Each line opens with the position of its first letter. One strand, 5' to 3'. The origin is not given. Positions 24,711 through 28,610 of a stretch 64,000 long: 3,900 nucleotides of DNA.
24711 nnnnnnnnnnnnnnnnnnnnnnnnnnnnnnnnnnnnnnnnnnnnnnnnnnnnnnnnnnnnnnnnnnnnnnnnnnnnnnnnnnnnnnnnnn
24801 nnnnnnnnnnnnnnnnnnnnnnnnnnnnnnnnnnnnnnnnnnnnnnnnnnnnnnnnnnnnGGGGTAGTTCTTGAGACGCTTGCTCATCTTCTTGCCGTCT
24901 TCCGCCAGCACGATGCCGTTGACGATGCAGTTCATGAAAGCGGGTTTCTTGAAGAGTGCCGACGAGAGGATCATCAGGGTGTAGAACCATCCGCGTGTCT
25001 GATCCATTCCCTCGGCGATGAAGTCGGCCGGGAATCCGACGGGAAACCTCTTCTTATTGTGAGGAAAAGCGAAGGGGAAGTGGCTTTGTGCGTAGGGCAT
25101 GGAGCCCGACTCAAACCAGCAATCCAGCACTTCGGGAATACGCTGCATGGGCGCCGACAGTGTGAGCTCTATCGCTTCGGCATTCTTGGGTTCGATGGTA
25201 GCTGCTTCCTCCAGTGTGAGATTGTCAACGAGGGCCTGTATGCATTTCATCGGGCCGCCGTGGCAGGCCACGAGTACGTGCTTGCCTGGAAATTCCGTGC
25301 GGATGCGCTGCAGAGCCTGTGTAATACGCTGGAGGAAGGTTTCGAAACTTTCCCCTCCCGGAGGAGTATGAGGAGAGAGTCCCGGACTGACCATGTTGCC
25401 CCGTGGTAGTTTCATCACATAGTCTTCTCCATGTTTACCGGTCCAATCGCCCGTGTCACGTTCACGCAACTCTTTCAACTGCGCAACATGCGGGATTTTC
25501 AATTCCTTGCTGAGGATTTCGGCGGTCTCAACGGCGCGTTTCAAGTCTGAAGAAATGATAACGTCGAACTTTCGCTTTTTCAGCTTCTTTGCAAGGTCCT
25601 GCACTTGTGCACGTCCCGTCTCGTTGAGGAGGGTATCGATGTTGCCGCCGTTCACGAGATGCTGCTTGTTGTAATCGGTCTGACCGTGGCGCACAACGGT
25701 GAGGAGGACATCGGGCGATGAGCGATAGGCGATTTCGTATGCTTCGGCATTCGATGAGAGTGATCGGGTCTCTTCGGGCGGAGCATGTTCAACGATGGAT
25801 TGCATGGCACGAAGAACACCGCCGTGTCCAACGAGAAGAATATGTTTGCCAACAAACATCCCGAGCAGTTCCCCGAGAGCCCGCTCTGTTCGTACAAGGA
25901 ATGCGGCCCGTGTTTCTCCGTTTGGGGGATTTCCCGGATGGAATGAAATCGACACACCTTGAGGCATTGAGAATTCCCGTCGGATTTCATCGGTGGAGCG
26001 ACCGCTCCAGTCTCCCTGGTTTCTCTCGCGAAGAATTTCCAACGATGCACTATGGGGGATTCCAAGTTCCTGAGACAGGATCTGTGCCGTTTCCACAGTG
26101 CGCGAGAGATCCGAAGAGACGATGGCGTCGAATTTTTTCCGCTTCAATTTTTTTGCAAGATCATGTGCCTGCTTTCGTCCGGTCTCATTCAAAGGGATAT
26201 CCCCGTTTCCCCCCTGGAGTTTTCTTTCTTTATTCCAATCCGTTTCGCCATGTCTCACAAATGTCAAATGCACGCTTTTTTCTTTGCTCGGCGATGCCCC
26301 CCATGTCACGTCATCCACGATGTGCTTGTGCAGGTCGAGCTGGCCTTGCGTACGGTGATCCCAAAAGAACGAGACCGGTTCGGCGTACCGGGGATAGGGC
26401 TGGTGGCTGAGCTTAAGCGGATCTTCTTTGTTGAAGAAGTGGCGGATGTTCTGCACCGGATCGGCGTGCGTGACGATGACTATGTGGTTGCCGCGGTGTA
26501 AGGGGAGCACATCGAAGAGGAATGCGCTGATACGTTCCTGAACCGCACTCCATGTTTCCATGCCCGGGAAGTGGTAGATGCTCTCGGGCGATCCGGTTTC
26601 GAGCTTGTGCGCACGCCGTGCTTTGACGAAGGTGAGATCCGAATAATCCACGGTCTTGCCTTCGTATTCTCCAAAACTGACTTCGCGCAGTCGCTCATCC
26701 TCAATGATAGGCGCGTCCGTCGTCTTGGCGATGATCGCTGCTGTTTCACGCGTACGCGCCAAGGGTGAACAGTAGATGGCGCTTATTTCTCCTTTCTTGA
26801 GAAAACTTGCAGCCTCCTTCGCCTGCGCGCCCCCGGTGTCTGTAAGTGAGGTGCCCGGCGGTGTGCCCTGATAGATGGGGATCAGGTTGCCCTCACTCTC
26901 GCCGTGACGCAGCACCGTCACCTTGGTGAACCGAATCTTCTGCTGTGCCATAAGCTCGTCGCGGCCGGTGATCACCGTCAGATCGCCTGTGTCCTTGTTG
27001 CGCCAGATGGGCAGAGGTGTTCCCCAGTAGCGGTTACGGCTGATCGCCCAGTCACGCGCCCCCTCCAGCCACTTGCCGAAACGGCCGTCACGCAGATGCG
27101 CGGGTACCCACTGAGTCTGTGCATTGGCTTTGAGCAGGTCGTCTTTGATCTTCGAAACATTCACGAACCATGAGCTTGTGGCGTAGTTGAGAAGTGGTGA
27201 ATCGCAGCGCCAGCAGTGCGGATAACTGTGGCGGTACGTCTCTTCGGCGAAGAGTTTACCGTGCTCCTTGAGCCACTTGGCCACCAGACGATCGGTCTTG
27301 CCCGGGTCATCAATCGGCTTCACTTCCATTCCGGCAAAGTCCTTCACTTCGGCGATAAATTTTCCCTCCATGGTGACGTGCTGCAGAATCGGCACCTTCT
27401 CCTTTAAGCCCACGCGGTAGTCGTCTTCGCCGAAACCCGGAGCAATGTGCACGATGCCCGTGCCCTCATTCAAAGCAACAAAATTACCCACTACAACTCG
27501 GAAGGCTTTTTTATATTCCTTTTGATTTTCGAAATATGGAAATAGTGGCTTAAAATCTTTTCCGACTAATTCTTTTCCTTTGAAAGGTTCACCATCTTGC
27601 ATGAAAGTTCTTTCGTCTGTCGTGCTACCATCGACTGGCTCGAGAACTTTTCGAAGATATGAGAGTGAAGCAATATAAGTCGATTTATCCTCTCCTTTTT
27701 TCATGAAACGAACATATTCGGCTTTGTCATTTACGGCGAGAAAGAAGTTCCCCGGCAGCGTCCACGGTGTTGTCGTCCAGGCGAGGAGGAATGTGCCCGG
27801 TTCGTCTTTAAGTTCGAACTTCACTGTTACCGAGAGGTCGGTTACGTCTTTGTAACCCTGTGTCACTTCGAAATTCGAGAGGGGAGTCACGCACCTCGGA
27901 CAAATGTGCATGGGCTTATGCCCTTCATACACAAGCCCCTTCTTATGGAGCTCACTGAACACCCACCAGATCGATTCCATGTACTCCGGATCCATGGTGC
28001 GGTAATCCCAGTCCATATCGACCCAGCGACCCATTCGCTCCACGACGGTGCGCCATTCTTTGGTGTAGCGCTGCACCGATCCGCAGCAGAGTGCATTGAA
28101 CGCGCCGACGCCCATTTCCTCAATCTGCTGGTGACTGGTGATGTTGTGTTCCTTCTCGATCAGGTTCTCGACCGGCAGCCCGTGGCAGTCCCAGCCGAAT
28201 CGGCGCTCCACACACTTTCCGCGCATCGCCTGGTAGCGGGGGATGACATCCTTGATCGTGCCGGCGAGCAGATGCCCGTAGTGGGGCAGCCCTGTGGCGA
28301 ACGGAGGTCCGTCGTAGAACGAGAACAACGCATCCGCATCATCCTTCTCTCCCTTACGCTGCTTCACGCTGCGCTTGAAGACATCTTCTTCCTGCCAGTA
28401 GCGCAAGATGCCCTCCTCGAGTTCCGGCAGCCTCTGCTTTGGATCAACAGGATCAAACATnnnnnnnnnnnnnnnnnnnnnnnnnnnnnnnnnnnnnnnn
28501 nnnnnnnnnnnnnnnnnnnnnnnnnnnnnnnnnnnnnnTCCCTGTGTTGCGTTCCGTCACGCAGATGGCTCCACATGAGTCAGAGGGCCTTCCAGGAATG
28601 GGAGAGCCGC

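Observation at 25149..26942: Isoleucyl-tRNA synthetase with three intact histidine-phosphatase (PGAM-like) domains inserted in its catalytic region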

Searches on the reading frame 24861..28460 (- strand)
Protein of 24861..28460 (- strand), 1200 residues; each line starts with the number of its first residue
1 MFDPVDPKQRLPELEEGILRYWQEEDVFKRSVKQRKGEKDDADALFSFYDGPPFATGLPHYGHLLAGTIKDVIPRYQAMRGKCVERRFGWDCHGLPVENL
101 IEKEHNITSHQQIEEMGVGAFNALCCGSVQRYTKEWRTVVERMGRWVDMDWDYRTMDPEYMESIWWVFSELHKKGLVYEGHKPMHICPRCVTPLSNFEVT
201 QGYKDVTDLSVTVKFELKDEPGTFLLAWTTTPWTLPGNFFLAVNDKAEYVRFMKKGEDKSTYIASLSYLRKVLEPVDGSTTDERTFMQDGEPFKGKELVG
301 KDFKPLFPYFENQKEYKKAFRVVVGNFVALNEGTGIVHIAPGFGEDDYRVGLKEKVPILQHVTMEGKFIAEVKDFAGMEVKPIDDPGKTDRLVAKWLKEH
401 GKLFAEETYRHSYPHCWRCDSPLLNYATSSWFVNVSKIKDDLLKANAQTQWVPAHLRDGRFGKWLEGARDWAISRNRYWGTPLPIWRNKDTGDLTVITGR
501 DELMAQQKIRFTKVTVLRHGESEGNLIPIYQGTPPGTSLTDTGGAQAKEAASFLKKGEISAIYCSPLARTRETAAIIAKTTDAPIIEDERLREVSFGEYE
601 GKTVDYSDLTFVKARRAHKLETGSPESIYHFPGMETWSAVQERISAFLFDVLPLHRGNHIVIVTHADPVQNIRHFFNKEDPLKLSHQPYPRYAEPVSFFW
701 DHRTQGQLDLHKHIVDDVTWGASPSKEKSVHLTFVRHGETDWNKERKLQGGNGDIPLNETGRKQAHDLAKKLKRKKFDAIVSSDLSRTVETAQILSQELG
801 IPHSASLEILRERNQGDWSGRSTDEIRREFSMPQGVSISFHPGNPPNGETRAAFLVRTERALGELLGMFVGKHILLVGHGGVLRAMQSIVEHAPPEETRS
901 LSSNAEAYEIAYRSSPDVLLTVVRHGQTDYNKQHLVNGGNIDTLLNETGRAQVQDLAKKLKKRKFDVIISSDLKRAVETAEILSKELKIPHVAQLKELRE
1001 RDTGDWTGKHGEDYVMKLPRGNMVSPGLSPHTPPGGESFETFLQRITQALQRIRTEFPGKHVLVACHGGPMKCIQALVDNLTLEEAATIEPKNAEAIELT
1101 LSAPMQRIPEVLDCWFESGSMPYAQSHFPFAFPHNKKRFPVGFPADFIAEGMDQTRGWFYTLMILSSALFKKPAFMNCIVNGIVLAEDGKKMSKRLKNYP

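Call 61: predict_structure(alignment_id=A2)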
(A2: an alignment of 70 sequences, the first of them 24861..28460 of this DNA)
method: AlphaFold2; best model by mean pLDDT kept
length: 1200 residues; sequences in the alignment: 70
mean_pLDDT: 80.5   pTM: 0.78
mean pLDDT of the five models: 80.5, 78.9, 78.9, 76.7, 73.7
residues with pLDDT >= 90: 547; 70-90: 356; 50-70: 192; < 50: 105
segments of 3 or more residues with pLDDT < 50: 54-67, 832-849, 891-902, 932-940, 996-1020, 1182-1200
pLDDT, mean of each block of 10 residues (from residue 1): 55 62 61 56 67 45 48 68 67 63 85 89 82 69 59 73 96 96 85 65 79 96 94 90 96 87 92 61 69 94 94 90 92 90 88 90 91 94 90 96 91 78 87 93 91 78 82 86 95 96 96 98 87 91 97 94 97 98 94 92 78 76 82 91 95 95 96 91 78 96 93 92 95 97 93 95 98 96 98 98 97 95 86 43 45 52 60 72 57 36 59 57 65 39 68 79 79 74 79 50 30 36 76 93 96 96 97 96 93 96 95 85 88 89 76 65 91 82 41 33
secondary structure, 60 per line:
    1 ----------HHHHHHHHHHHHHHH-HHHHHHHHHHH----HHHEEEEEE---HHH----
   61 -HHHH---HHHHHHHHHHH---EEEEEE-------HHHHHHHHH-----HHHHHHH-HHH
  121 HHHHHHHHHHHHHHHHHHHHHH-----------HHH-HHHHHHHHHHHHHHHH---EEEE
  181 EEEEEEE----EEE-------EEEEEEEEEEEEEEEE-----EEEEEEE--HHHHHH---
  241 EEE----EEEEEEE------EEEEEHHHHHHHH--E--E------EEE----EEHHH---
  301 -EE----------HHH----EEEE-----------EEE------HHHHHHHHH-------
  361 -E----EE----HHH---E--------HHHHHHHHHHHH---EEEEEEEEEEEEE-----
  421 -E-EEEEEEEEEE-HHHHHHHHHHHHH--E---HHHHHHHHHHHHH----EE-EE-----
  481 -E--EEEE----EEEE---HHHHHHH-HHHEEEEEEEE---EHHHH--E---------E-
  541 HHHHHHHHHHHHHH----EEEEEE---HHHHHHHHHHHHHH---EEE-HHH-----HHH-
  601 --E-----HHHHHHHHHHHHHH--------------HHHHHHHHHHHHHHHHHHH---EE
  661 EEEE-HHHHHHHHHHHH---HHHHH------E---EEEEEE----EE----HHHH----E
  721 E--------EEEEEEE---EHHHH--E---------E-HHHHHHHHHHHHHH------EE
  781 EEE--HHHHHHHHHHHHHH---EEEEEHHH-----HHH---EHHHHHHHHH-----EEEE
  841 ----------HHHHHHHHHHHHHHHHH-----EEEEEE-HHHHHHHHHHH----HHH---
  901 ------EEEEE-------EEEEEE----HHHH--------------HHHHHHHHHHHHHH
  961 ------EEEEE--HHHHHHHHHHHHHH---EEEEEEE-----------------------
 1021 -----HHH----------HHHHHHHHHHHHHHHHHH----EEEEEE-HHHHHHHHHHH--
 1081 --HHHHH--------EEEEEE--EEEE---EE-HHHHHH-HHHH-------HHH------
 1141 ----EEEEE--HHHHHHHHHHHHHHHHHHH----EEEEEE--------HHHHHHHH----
elements in order (helices of 4 or more, strands of 3 or more residues): H11-25 H27-37 E45-50 H62-65 H69-79 E83-88 H96-104 H110-116 H118-142 H158-173 E177-187 E192-194 E202-217 E223-229 H232-237 E241-243 E248-254 E261-265 H266-273 E286-288 E321-324 E336-338 H345-353 H388-399 E403-415 E424-433 H435-447 H454-466 E485-488 E493-496 H500-506 E511-518 H523-526 H541-554 E559-564 H568-581 E585-587 H609-622 H637-655 E659-664 H666-677 H681-685 E696-701 H712-715 E730-736 H741-744 H759-772 E779-783 H786-799 E803-807 H823-831 E837-840 H851-867 E873-878 H880-890 E907-911 E919-924 H929-932 H947-960 E967-971 H974-987 E991-997 H1039-1056 E1061-1066 H1068-1078 H1083-1087 E1096-1101 E1104-1107 H1114-1119 H1121-1124 E1145-1149 H1152-1170 E1175-1180 H1189-1196

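Call 64: fold_search(model_id=the predicted structure, library=pdb)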
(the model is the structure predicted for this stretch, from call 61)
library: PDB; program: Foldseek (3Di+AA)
matches with E <= 10: 1406; with E <= 0.001: 401
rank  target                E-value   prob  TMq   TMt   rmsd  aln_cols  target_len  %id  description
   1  8c9d                  4.5e-46  1.00  0.38  0.44  35.3      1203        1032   24  Priestia megaterium W130Q mutant of type 2 isoleucyl-tRNA synthetase complexed with an isoleucyl-adenylate analogue (released 2023-08-16)
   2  6ldk                  1.4e-45  1.00  0.37  0.54  18.9       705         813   33  Isoleucyl-tRNA synthetase from Candida albicans complexed with a isoleucyl-adenylate (released 2020-11-04)
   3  8c8v                  1.5e-45  1.00  0.38  0.44  35.2      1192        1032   24  Priestia megaterium mupirocin-resistant isoleucyl-tRNA synthetase 2 with a fully-resolved C-terminal tRNA-binding domain (released 2023-08-16)
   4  8wnd_A                1.6e-45  1.00  0.38  0.43  34.1      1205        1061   23  Crystal structure of Saccharomyces cerevisiae isoleucyl-tRNA synthetase in complex with tRNA(Ile) and isoleucine (released 2024-10-09)
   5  8c8w                  3.3e-45  1.00  0.38  0.44  34.0      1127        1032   24  Priestia megaterium mupirocin hyper-resistant HIGH motif mutant of type 2 isoleucyl-tRNA synthetase complexed with an is (released 2023-08-16)
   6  8c8u                  9.6e-45  1.00  0.34  0.39  34.9      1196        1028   24  Priestia megaterium mupirocin-resistant isoleucyl-tRNA synthetase 2 complexed with mupirocin (released 2023-08-23)
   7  7d5c                  1.1e-44  1.00  0.36  0.46  19.4       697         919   34  IleRS in complex with a tRNA site inhibitor (released 2021-02-24)
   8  8z1p_A                7.4e-44  1.00  0.38  0.42  19.0       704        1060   33  Crystal structure of Saccharomyces cerevisiae isoleucyl-tRNA synthetase in complex with a mimic tRNA(Met) and isoleuci (released 2024-12-18)
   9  9wqt                  2.5e-43  1.00  0.36  0.47  19.1       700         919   33  Crystal structure of Saccharomyces cerevisiae isoleucyl-tRNA synthetase in complex with reveromycin A and isoleucine (released 2026-04-08)
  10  9wqs                  9.3e-42  1.00  0.36  0.46  19.6       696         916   33  Crystal structure of Saccharomyces cerevisiae isoleucyl-tRNA synthetase in complex with reveromycin A and isoleucine (released 2026-04-08)
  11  1ile                  4.7e-41  1.00  0.38  0.54  19.2       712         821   32  ISOLEUCYL-TRNA SYNTHETASE (released 1999-04-13)
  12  8wnd_B                3.0e-40  1.00  0.37  0.47  33.2      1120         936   24  Crystal structure of Saccharomyces cerevisiae isoleucyl-tRNA synthetase in complex with tRNA(Ile) and isoleucine (released 2024-10-09)
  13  8c9e                  1.4e-34  1.00  0.36  0.47  20.2       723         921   25  Priestia megaterium mupirocin-sensitive isoleucyl-tRNA synthetase 1 complexed with an isoleucyl-adenylate analogue (released 2023-08-16)
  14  8c9f                  2.3e-34  1.00  0.36  0.47  20.2       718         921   24  Priestia megaterium inactive HIGH motif mutant of type1 isoleucyl-tRNA synthetase complexed with an isoleucyl-adenylate  (released 2023-08-16)
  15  8wnj                  4.6e-30  1.00  0.34  0.44  19.6       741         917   22  Crystal structure of H. pylori isoleucyl-tRNA synthetase (HpIleRS) in complex with Ile-AMP (released 2024-02-14)
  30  1wk8_A                9.5e-13  1.00  0.14  0.89   1.9       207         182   33  Isoleucyl-tRNA synthetase editing domain complexed with the pre-transfer editing substrate analogue, Val-AMS (released 2005-09-27)
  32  1ue0_B                3.0e-12  1.00  0.14  0.89   1.9       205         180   33  Isoleucyl-tRNA synthetase editing domain complexed with L-Valine (released 2004-03-23)
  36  1wk8_B                4.1e-12  1.00  0.14  0.86   3.6       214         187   34  Isoleucyl-tRNA synthetase editing domain complexed with the pre-transfer editing substrate analogue, Val-AMS (released 2005-09-27)
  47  1ue0_A                6.6e-12  1.00  0.14  0.88   1.9       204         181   33  Isoleucyl-tRNA synthetase editing domain complexed with L-Valine (released 2004-03-23)
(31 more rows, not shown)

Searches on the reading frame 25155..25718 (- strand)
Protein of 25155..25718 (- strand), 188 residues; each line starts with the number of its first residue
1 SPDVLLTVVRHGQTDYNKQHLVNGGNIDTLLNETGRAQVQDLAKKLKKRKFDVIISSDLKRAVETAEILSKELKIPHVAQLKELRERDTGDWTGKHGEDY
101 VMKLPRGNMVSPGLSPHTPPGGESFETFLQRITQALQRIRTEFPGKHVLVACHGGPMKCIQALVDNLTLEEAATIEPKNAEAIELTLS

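Call 12: search_protein_families(library=ncbifam, proteins=[window:25155-25718:-], max_evalue=0.00001)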
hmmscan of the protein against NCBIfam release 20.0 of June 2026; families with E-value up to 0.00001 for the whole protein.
window:25155-25718:- (188 aa): 18 families
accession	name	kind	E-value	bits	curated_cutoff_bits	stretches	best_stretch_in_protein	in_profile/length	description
TIGR03162.1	ribazole_cobC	equivalog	8.7e-35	119.7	162.9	1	6-183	1-174/176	alpha-ribazole phosphatase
NF005567.0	PRK07238.1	equivalog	4.2e-28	98.7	326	1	6-160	180-333/378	bifunctional RNase H/acid phosphatase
NF045917.1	PhserinePhPspA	equivalog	1.7e-21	76.9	350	1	5-172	3-169/211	phosphoserine phosphatase PspA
NF011580.0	PRK15004.1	equivalog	4.4e-21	75.8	250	1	6-162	3-158/203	adenosylcobalamin/alpha-ribazole phosphatase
NF038349.1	dPGM_arch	equivalog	5.8e-19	68.7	225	1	8-180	3-164/194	2,3-diphosphoglycerate-dependent phosphoglycerate mutase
NF002339.0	PRK01295.1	equivalog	6.6e-19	68.2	316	1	5-174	4-179/206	2,3-bisphosphoglycerate-dependent phosphoglycerate mutase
TIGR03848.1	MSMEG_4193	subfamily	2.2e-18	66.5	203.85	1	7-162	3-161/204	MSMEG_4193 family putative phosphomutase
NF002901.0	PRK03482.1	equivalog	7.8e-15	55.1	261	1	8-163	6-160/215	2,3-diphosphoglycerate-dependent phosphoglycerate mutase GpmB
NF002217.0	PRK01112.1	equivalog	7.9e-14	51.6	320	1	5-80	3-80/228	2,3-bisphosphoglycerate-dependent phosphoglycerate mutase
TIGR01258.1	pgm_1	subfamily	5.7e-13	48.8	81.7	1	6-101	3-101/245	2,3-bisphosphoglycerate-dependent phosphoglycerate mutase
NF009994.0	PRK13463.1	equivalog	1.2e-12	48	277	1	6-161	5-159/203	phosphoserine phosphatase 1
NF009993.0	PRK13462.1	equivalog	5.7e-12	45.7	226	1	6-173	8-167/203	acid phosphatase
NF010713.0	PRK14115.1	equivalog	7e-12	45.2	305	1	6-96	4-97/248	2,3-diphosphoglycerate-dependent phosphoglycerate mutase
NF010718.0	PRK14120.1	equivalog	5.5e-10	39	366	1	6-97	7-101/249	phosphoglyceromutase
NF010716.0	PRK14118.1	equivalog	9.5e-10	38.2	409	1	6-94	3-94/227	2,3-diphosphoglycerate-dependent phosphoglycerate mutase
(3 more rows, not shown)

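Call 69: search_protein_families(library=padloc, proteins=[window:25155-25718:-], max_evalue=0.001)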
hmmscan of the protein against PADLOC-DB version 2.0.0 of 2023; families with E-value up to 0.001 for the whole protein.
window:25155-25718:- (188 aa): 0 families

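Call 74: search_solved_structures(query=window:25155-25718:-, max_evalue=0.001)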
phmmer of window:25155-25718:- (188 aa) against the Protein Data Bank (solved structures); distinct sequences matched with E-value up to 0.001: 74 (the best 60 are shown).
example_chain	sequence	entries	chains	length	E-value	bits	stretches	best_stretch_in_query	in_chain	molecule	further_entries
3e9c_A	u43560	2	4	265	1.2e-15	61.1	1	5-142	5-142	Zgc:56074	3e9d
1ebb_A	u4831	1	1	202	2.6e-15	60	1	6-168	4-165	PHOSPHATASE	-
1h2e_A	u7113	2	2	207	2.7e-15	60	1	6-168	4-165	PHOSPHATASE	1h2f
6nru_A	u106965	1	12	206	1.6e-14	57.5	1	6-163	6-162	CobC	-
6e4b_A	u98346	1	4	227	2.5e-14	56.8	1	6-163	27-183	Adenosylcobalamin/alpha-ribazole phosphatase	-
1fzt_A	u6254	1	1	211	2.6e-14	56.8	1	5-171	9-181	PHOSPHOGLYCERATE MUTASE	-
3e9e_A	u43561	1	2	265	3.1e-14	56.5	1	5-142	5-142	Zgc:56074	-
4pz9_A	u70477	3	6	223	2.9e-13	53.3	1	6-163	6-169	Glucosyl-3-phosphoglycerate phosphatase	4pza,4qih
6s2q_A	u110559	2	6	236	3.5e-13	53.1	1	6-163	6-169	Glucosyl-3-phosphoglycerate phosphatase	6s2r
4ij5_A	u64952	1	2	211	3.9e-12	49.7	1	5-163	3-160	Phosphoserine phosphatase 1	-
5um0_A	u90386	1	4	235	2.8e-11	46.9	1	6-91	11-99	2,3-bisphosphoglycerate-dependent phosphoglycerate mutase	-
3d8h_A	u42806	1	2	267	5.8e-11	45.9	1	6-93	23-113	Glycolytic phosphoglycerate mutase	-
4ij6_A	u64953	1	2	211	8.9e-11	45.3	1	6-163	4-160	Phosphoserine phosphatase 1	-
3dcy_A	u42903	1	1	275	5.4e-10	42.7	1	5-131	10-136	REGULATOR PROTEIN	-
3hjg_A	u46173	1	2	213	1.6e-09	41.1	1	9-164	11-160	Putative alpha-ribazole-5'-phosphate phosphatase CobC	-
9mmh_A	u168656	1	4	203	2e-09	40.9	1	7-173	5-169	Phosphoglycerate mutase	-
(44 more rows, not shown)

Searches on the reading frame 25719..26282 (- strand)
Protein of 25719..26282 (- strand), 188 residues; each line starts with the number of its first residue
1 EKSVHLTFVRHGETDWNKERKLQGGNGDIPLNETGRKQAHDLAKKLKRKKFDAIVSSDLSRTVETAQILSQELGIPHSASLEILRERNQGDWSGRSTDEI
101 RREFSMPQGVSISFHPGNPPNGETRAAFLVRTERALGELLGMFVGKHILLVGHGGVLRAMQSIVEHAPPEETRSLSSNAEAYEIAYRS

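Call 12: search_protein_families(library=ncbifam, proteins=[window:25719-26282:-], max_evalue=0.00001)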
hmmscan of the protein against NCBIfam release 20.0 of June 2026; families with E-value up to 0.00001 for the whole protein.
window:25719-26282:- (188 aa): 18 families
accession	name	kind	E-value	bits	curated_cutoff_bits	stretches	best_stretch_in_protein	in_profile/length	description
TIGR03162.1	ribazole_cobC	equivalog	2.6e-36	124.7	162.9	1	6-176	1-167/176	alpha-ribazole phosphatase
NF005567.0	PRK07238.1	equivalog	1.1e-24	87.4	326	1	4-160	178-333/378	bifunctional RNase H/acid phosphatase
NF002901.0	PRK03482.1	equivalog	4.2e-22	78.8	261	1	7-175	5-172/215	2,3-diphosphoglycerate-dependent phosphoglycerate mutase GpmB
NF011580.0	PRK15004.1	equivalog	1.5e-21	77.4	250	1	5-162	2-158/203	adenosylcobalamin/alpha-ribazole phosphatase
NF045917.1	PhserinePhPspA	equivalog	8.7e-21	74.6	350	1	4-164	2-161/211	phosphoserine phosphatase PspA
TIGR03848.1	MSMEG_4193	subfamily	1.5e-18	67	203.85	1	7-160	3-159/204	MSMEG_4193 family putative phosphomutase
NF009993.0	PRK13462.1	equivalog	5e-17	62.2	226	1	5-162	7-156/203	acid phosphatase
NF002339.0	PRK01295.1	equivalog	1.6e-16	60.4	316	1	5-173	4-178/206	2,3-bisphosphoglycerate-dependent phosphoglycerate mutase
NF038349.1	dPGM_arch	equivalog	3.3e-15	56.5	225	1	7-99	2-93/194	2,3-diphosphoglycerate-dependent phosphoglycerate mutase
NF009994.0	PRK13463.1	equivalog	7.1e-15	55.3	277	1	8-156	7-154/203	phosphoserine phosphatase 1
TIGR01258.1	pgm_1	subfamily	1.1e-13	51.2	81.7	1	5-104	2-104/245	2,3-bisphosphoglycerate-dependent phosphoglycerate mutase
NF002217.0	PRK01112.1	equivalog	1.6e-13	50.6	320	1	5-68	3-65/228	2,3-bisphosphoglycerate-dependent phosphoglycerate mutase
NF010713.0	PRK14115.1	equivalog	2.4e-12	46.7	305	1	5-104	3-105/248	2,3-diphosphoglycerate-dependent phosphoglycerate mutase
NF010715.0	PRK14117.1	equivalog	3.8e-10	39.6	421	1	4-107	2-108/230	phosphoglycerate mutase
NF010718.0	PRK14120.1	equivalog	7.8e-10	38.5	366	1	4-106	5-110/249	phosphoglyceromutase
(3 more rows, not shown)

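Call 69: search_protein_families(library=padloc, proteins=[window:25719-26282:-], max_evalue=0.001)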
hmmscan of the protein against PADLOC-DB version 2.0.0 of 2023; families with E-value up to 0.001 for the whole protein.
window:25719-26282:- (188 aa): 0 families
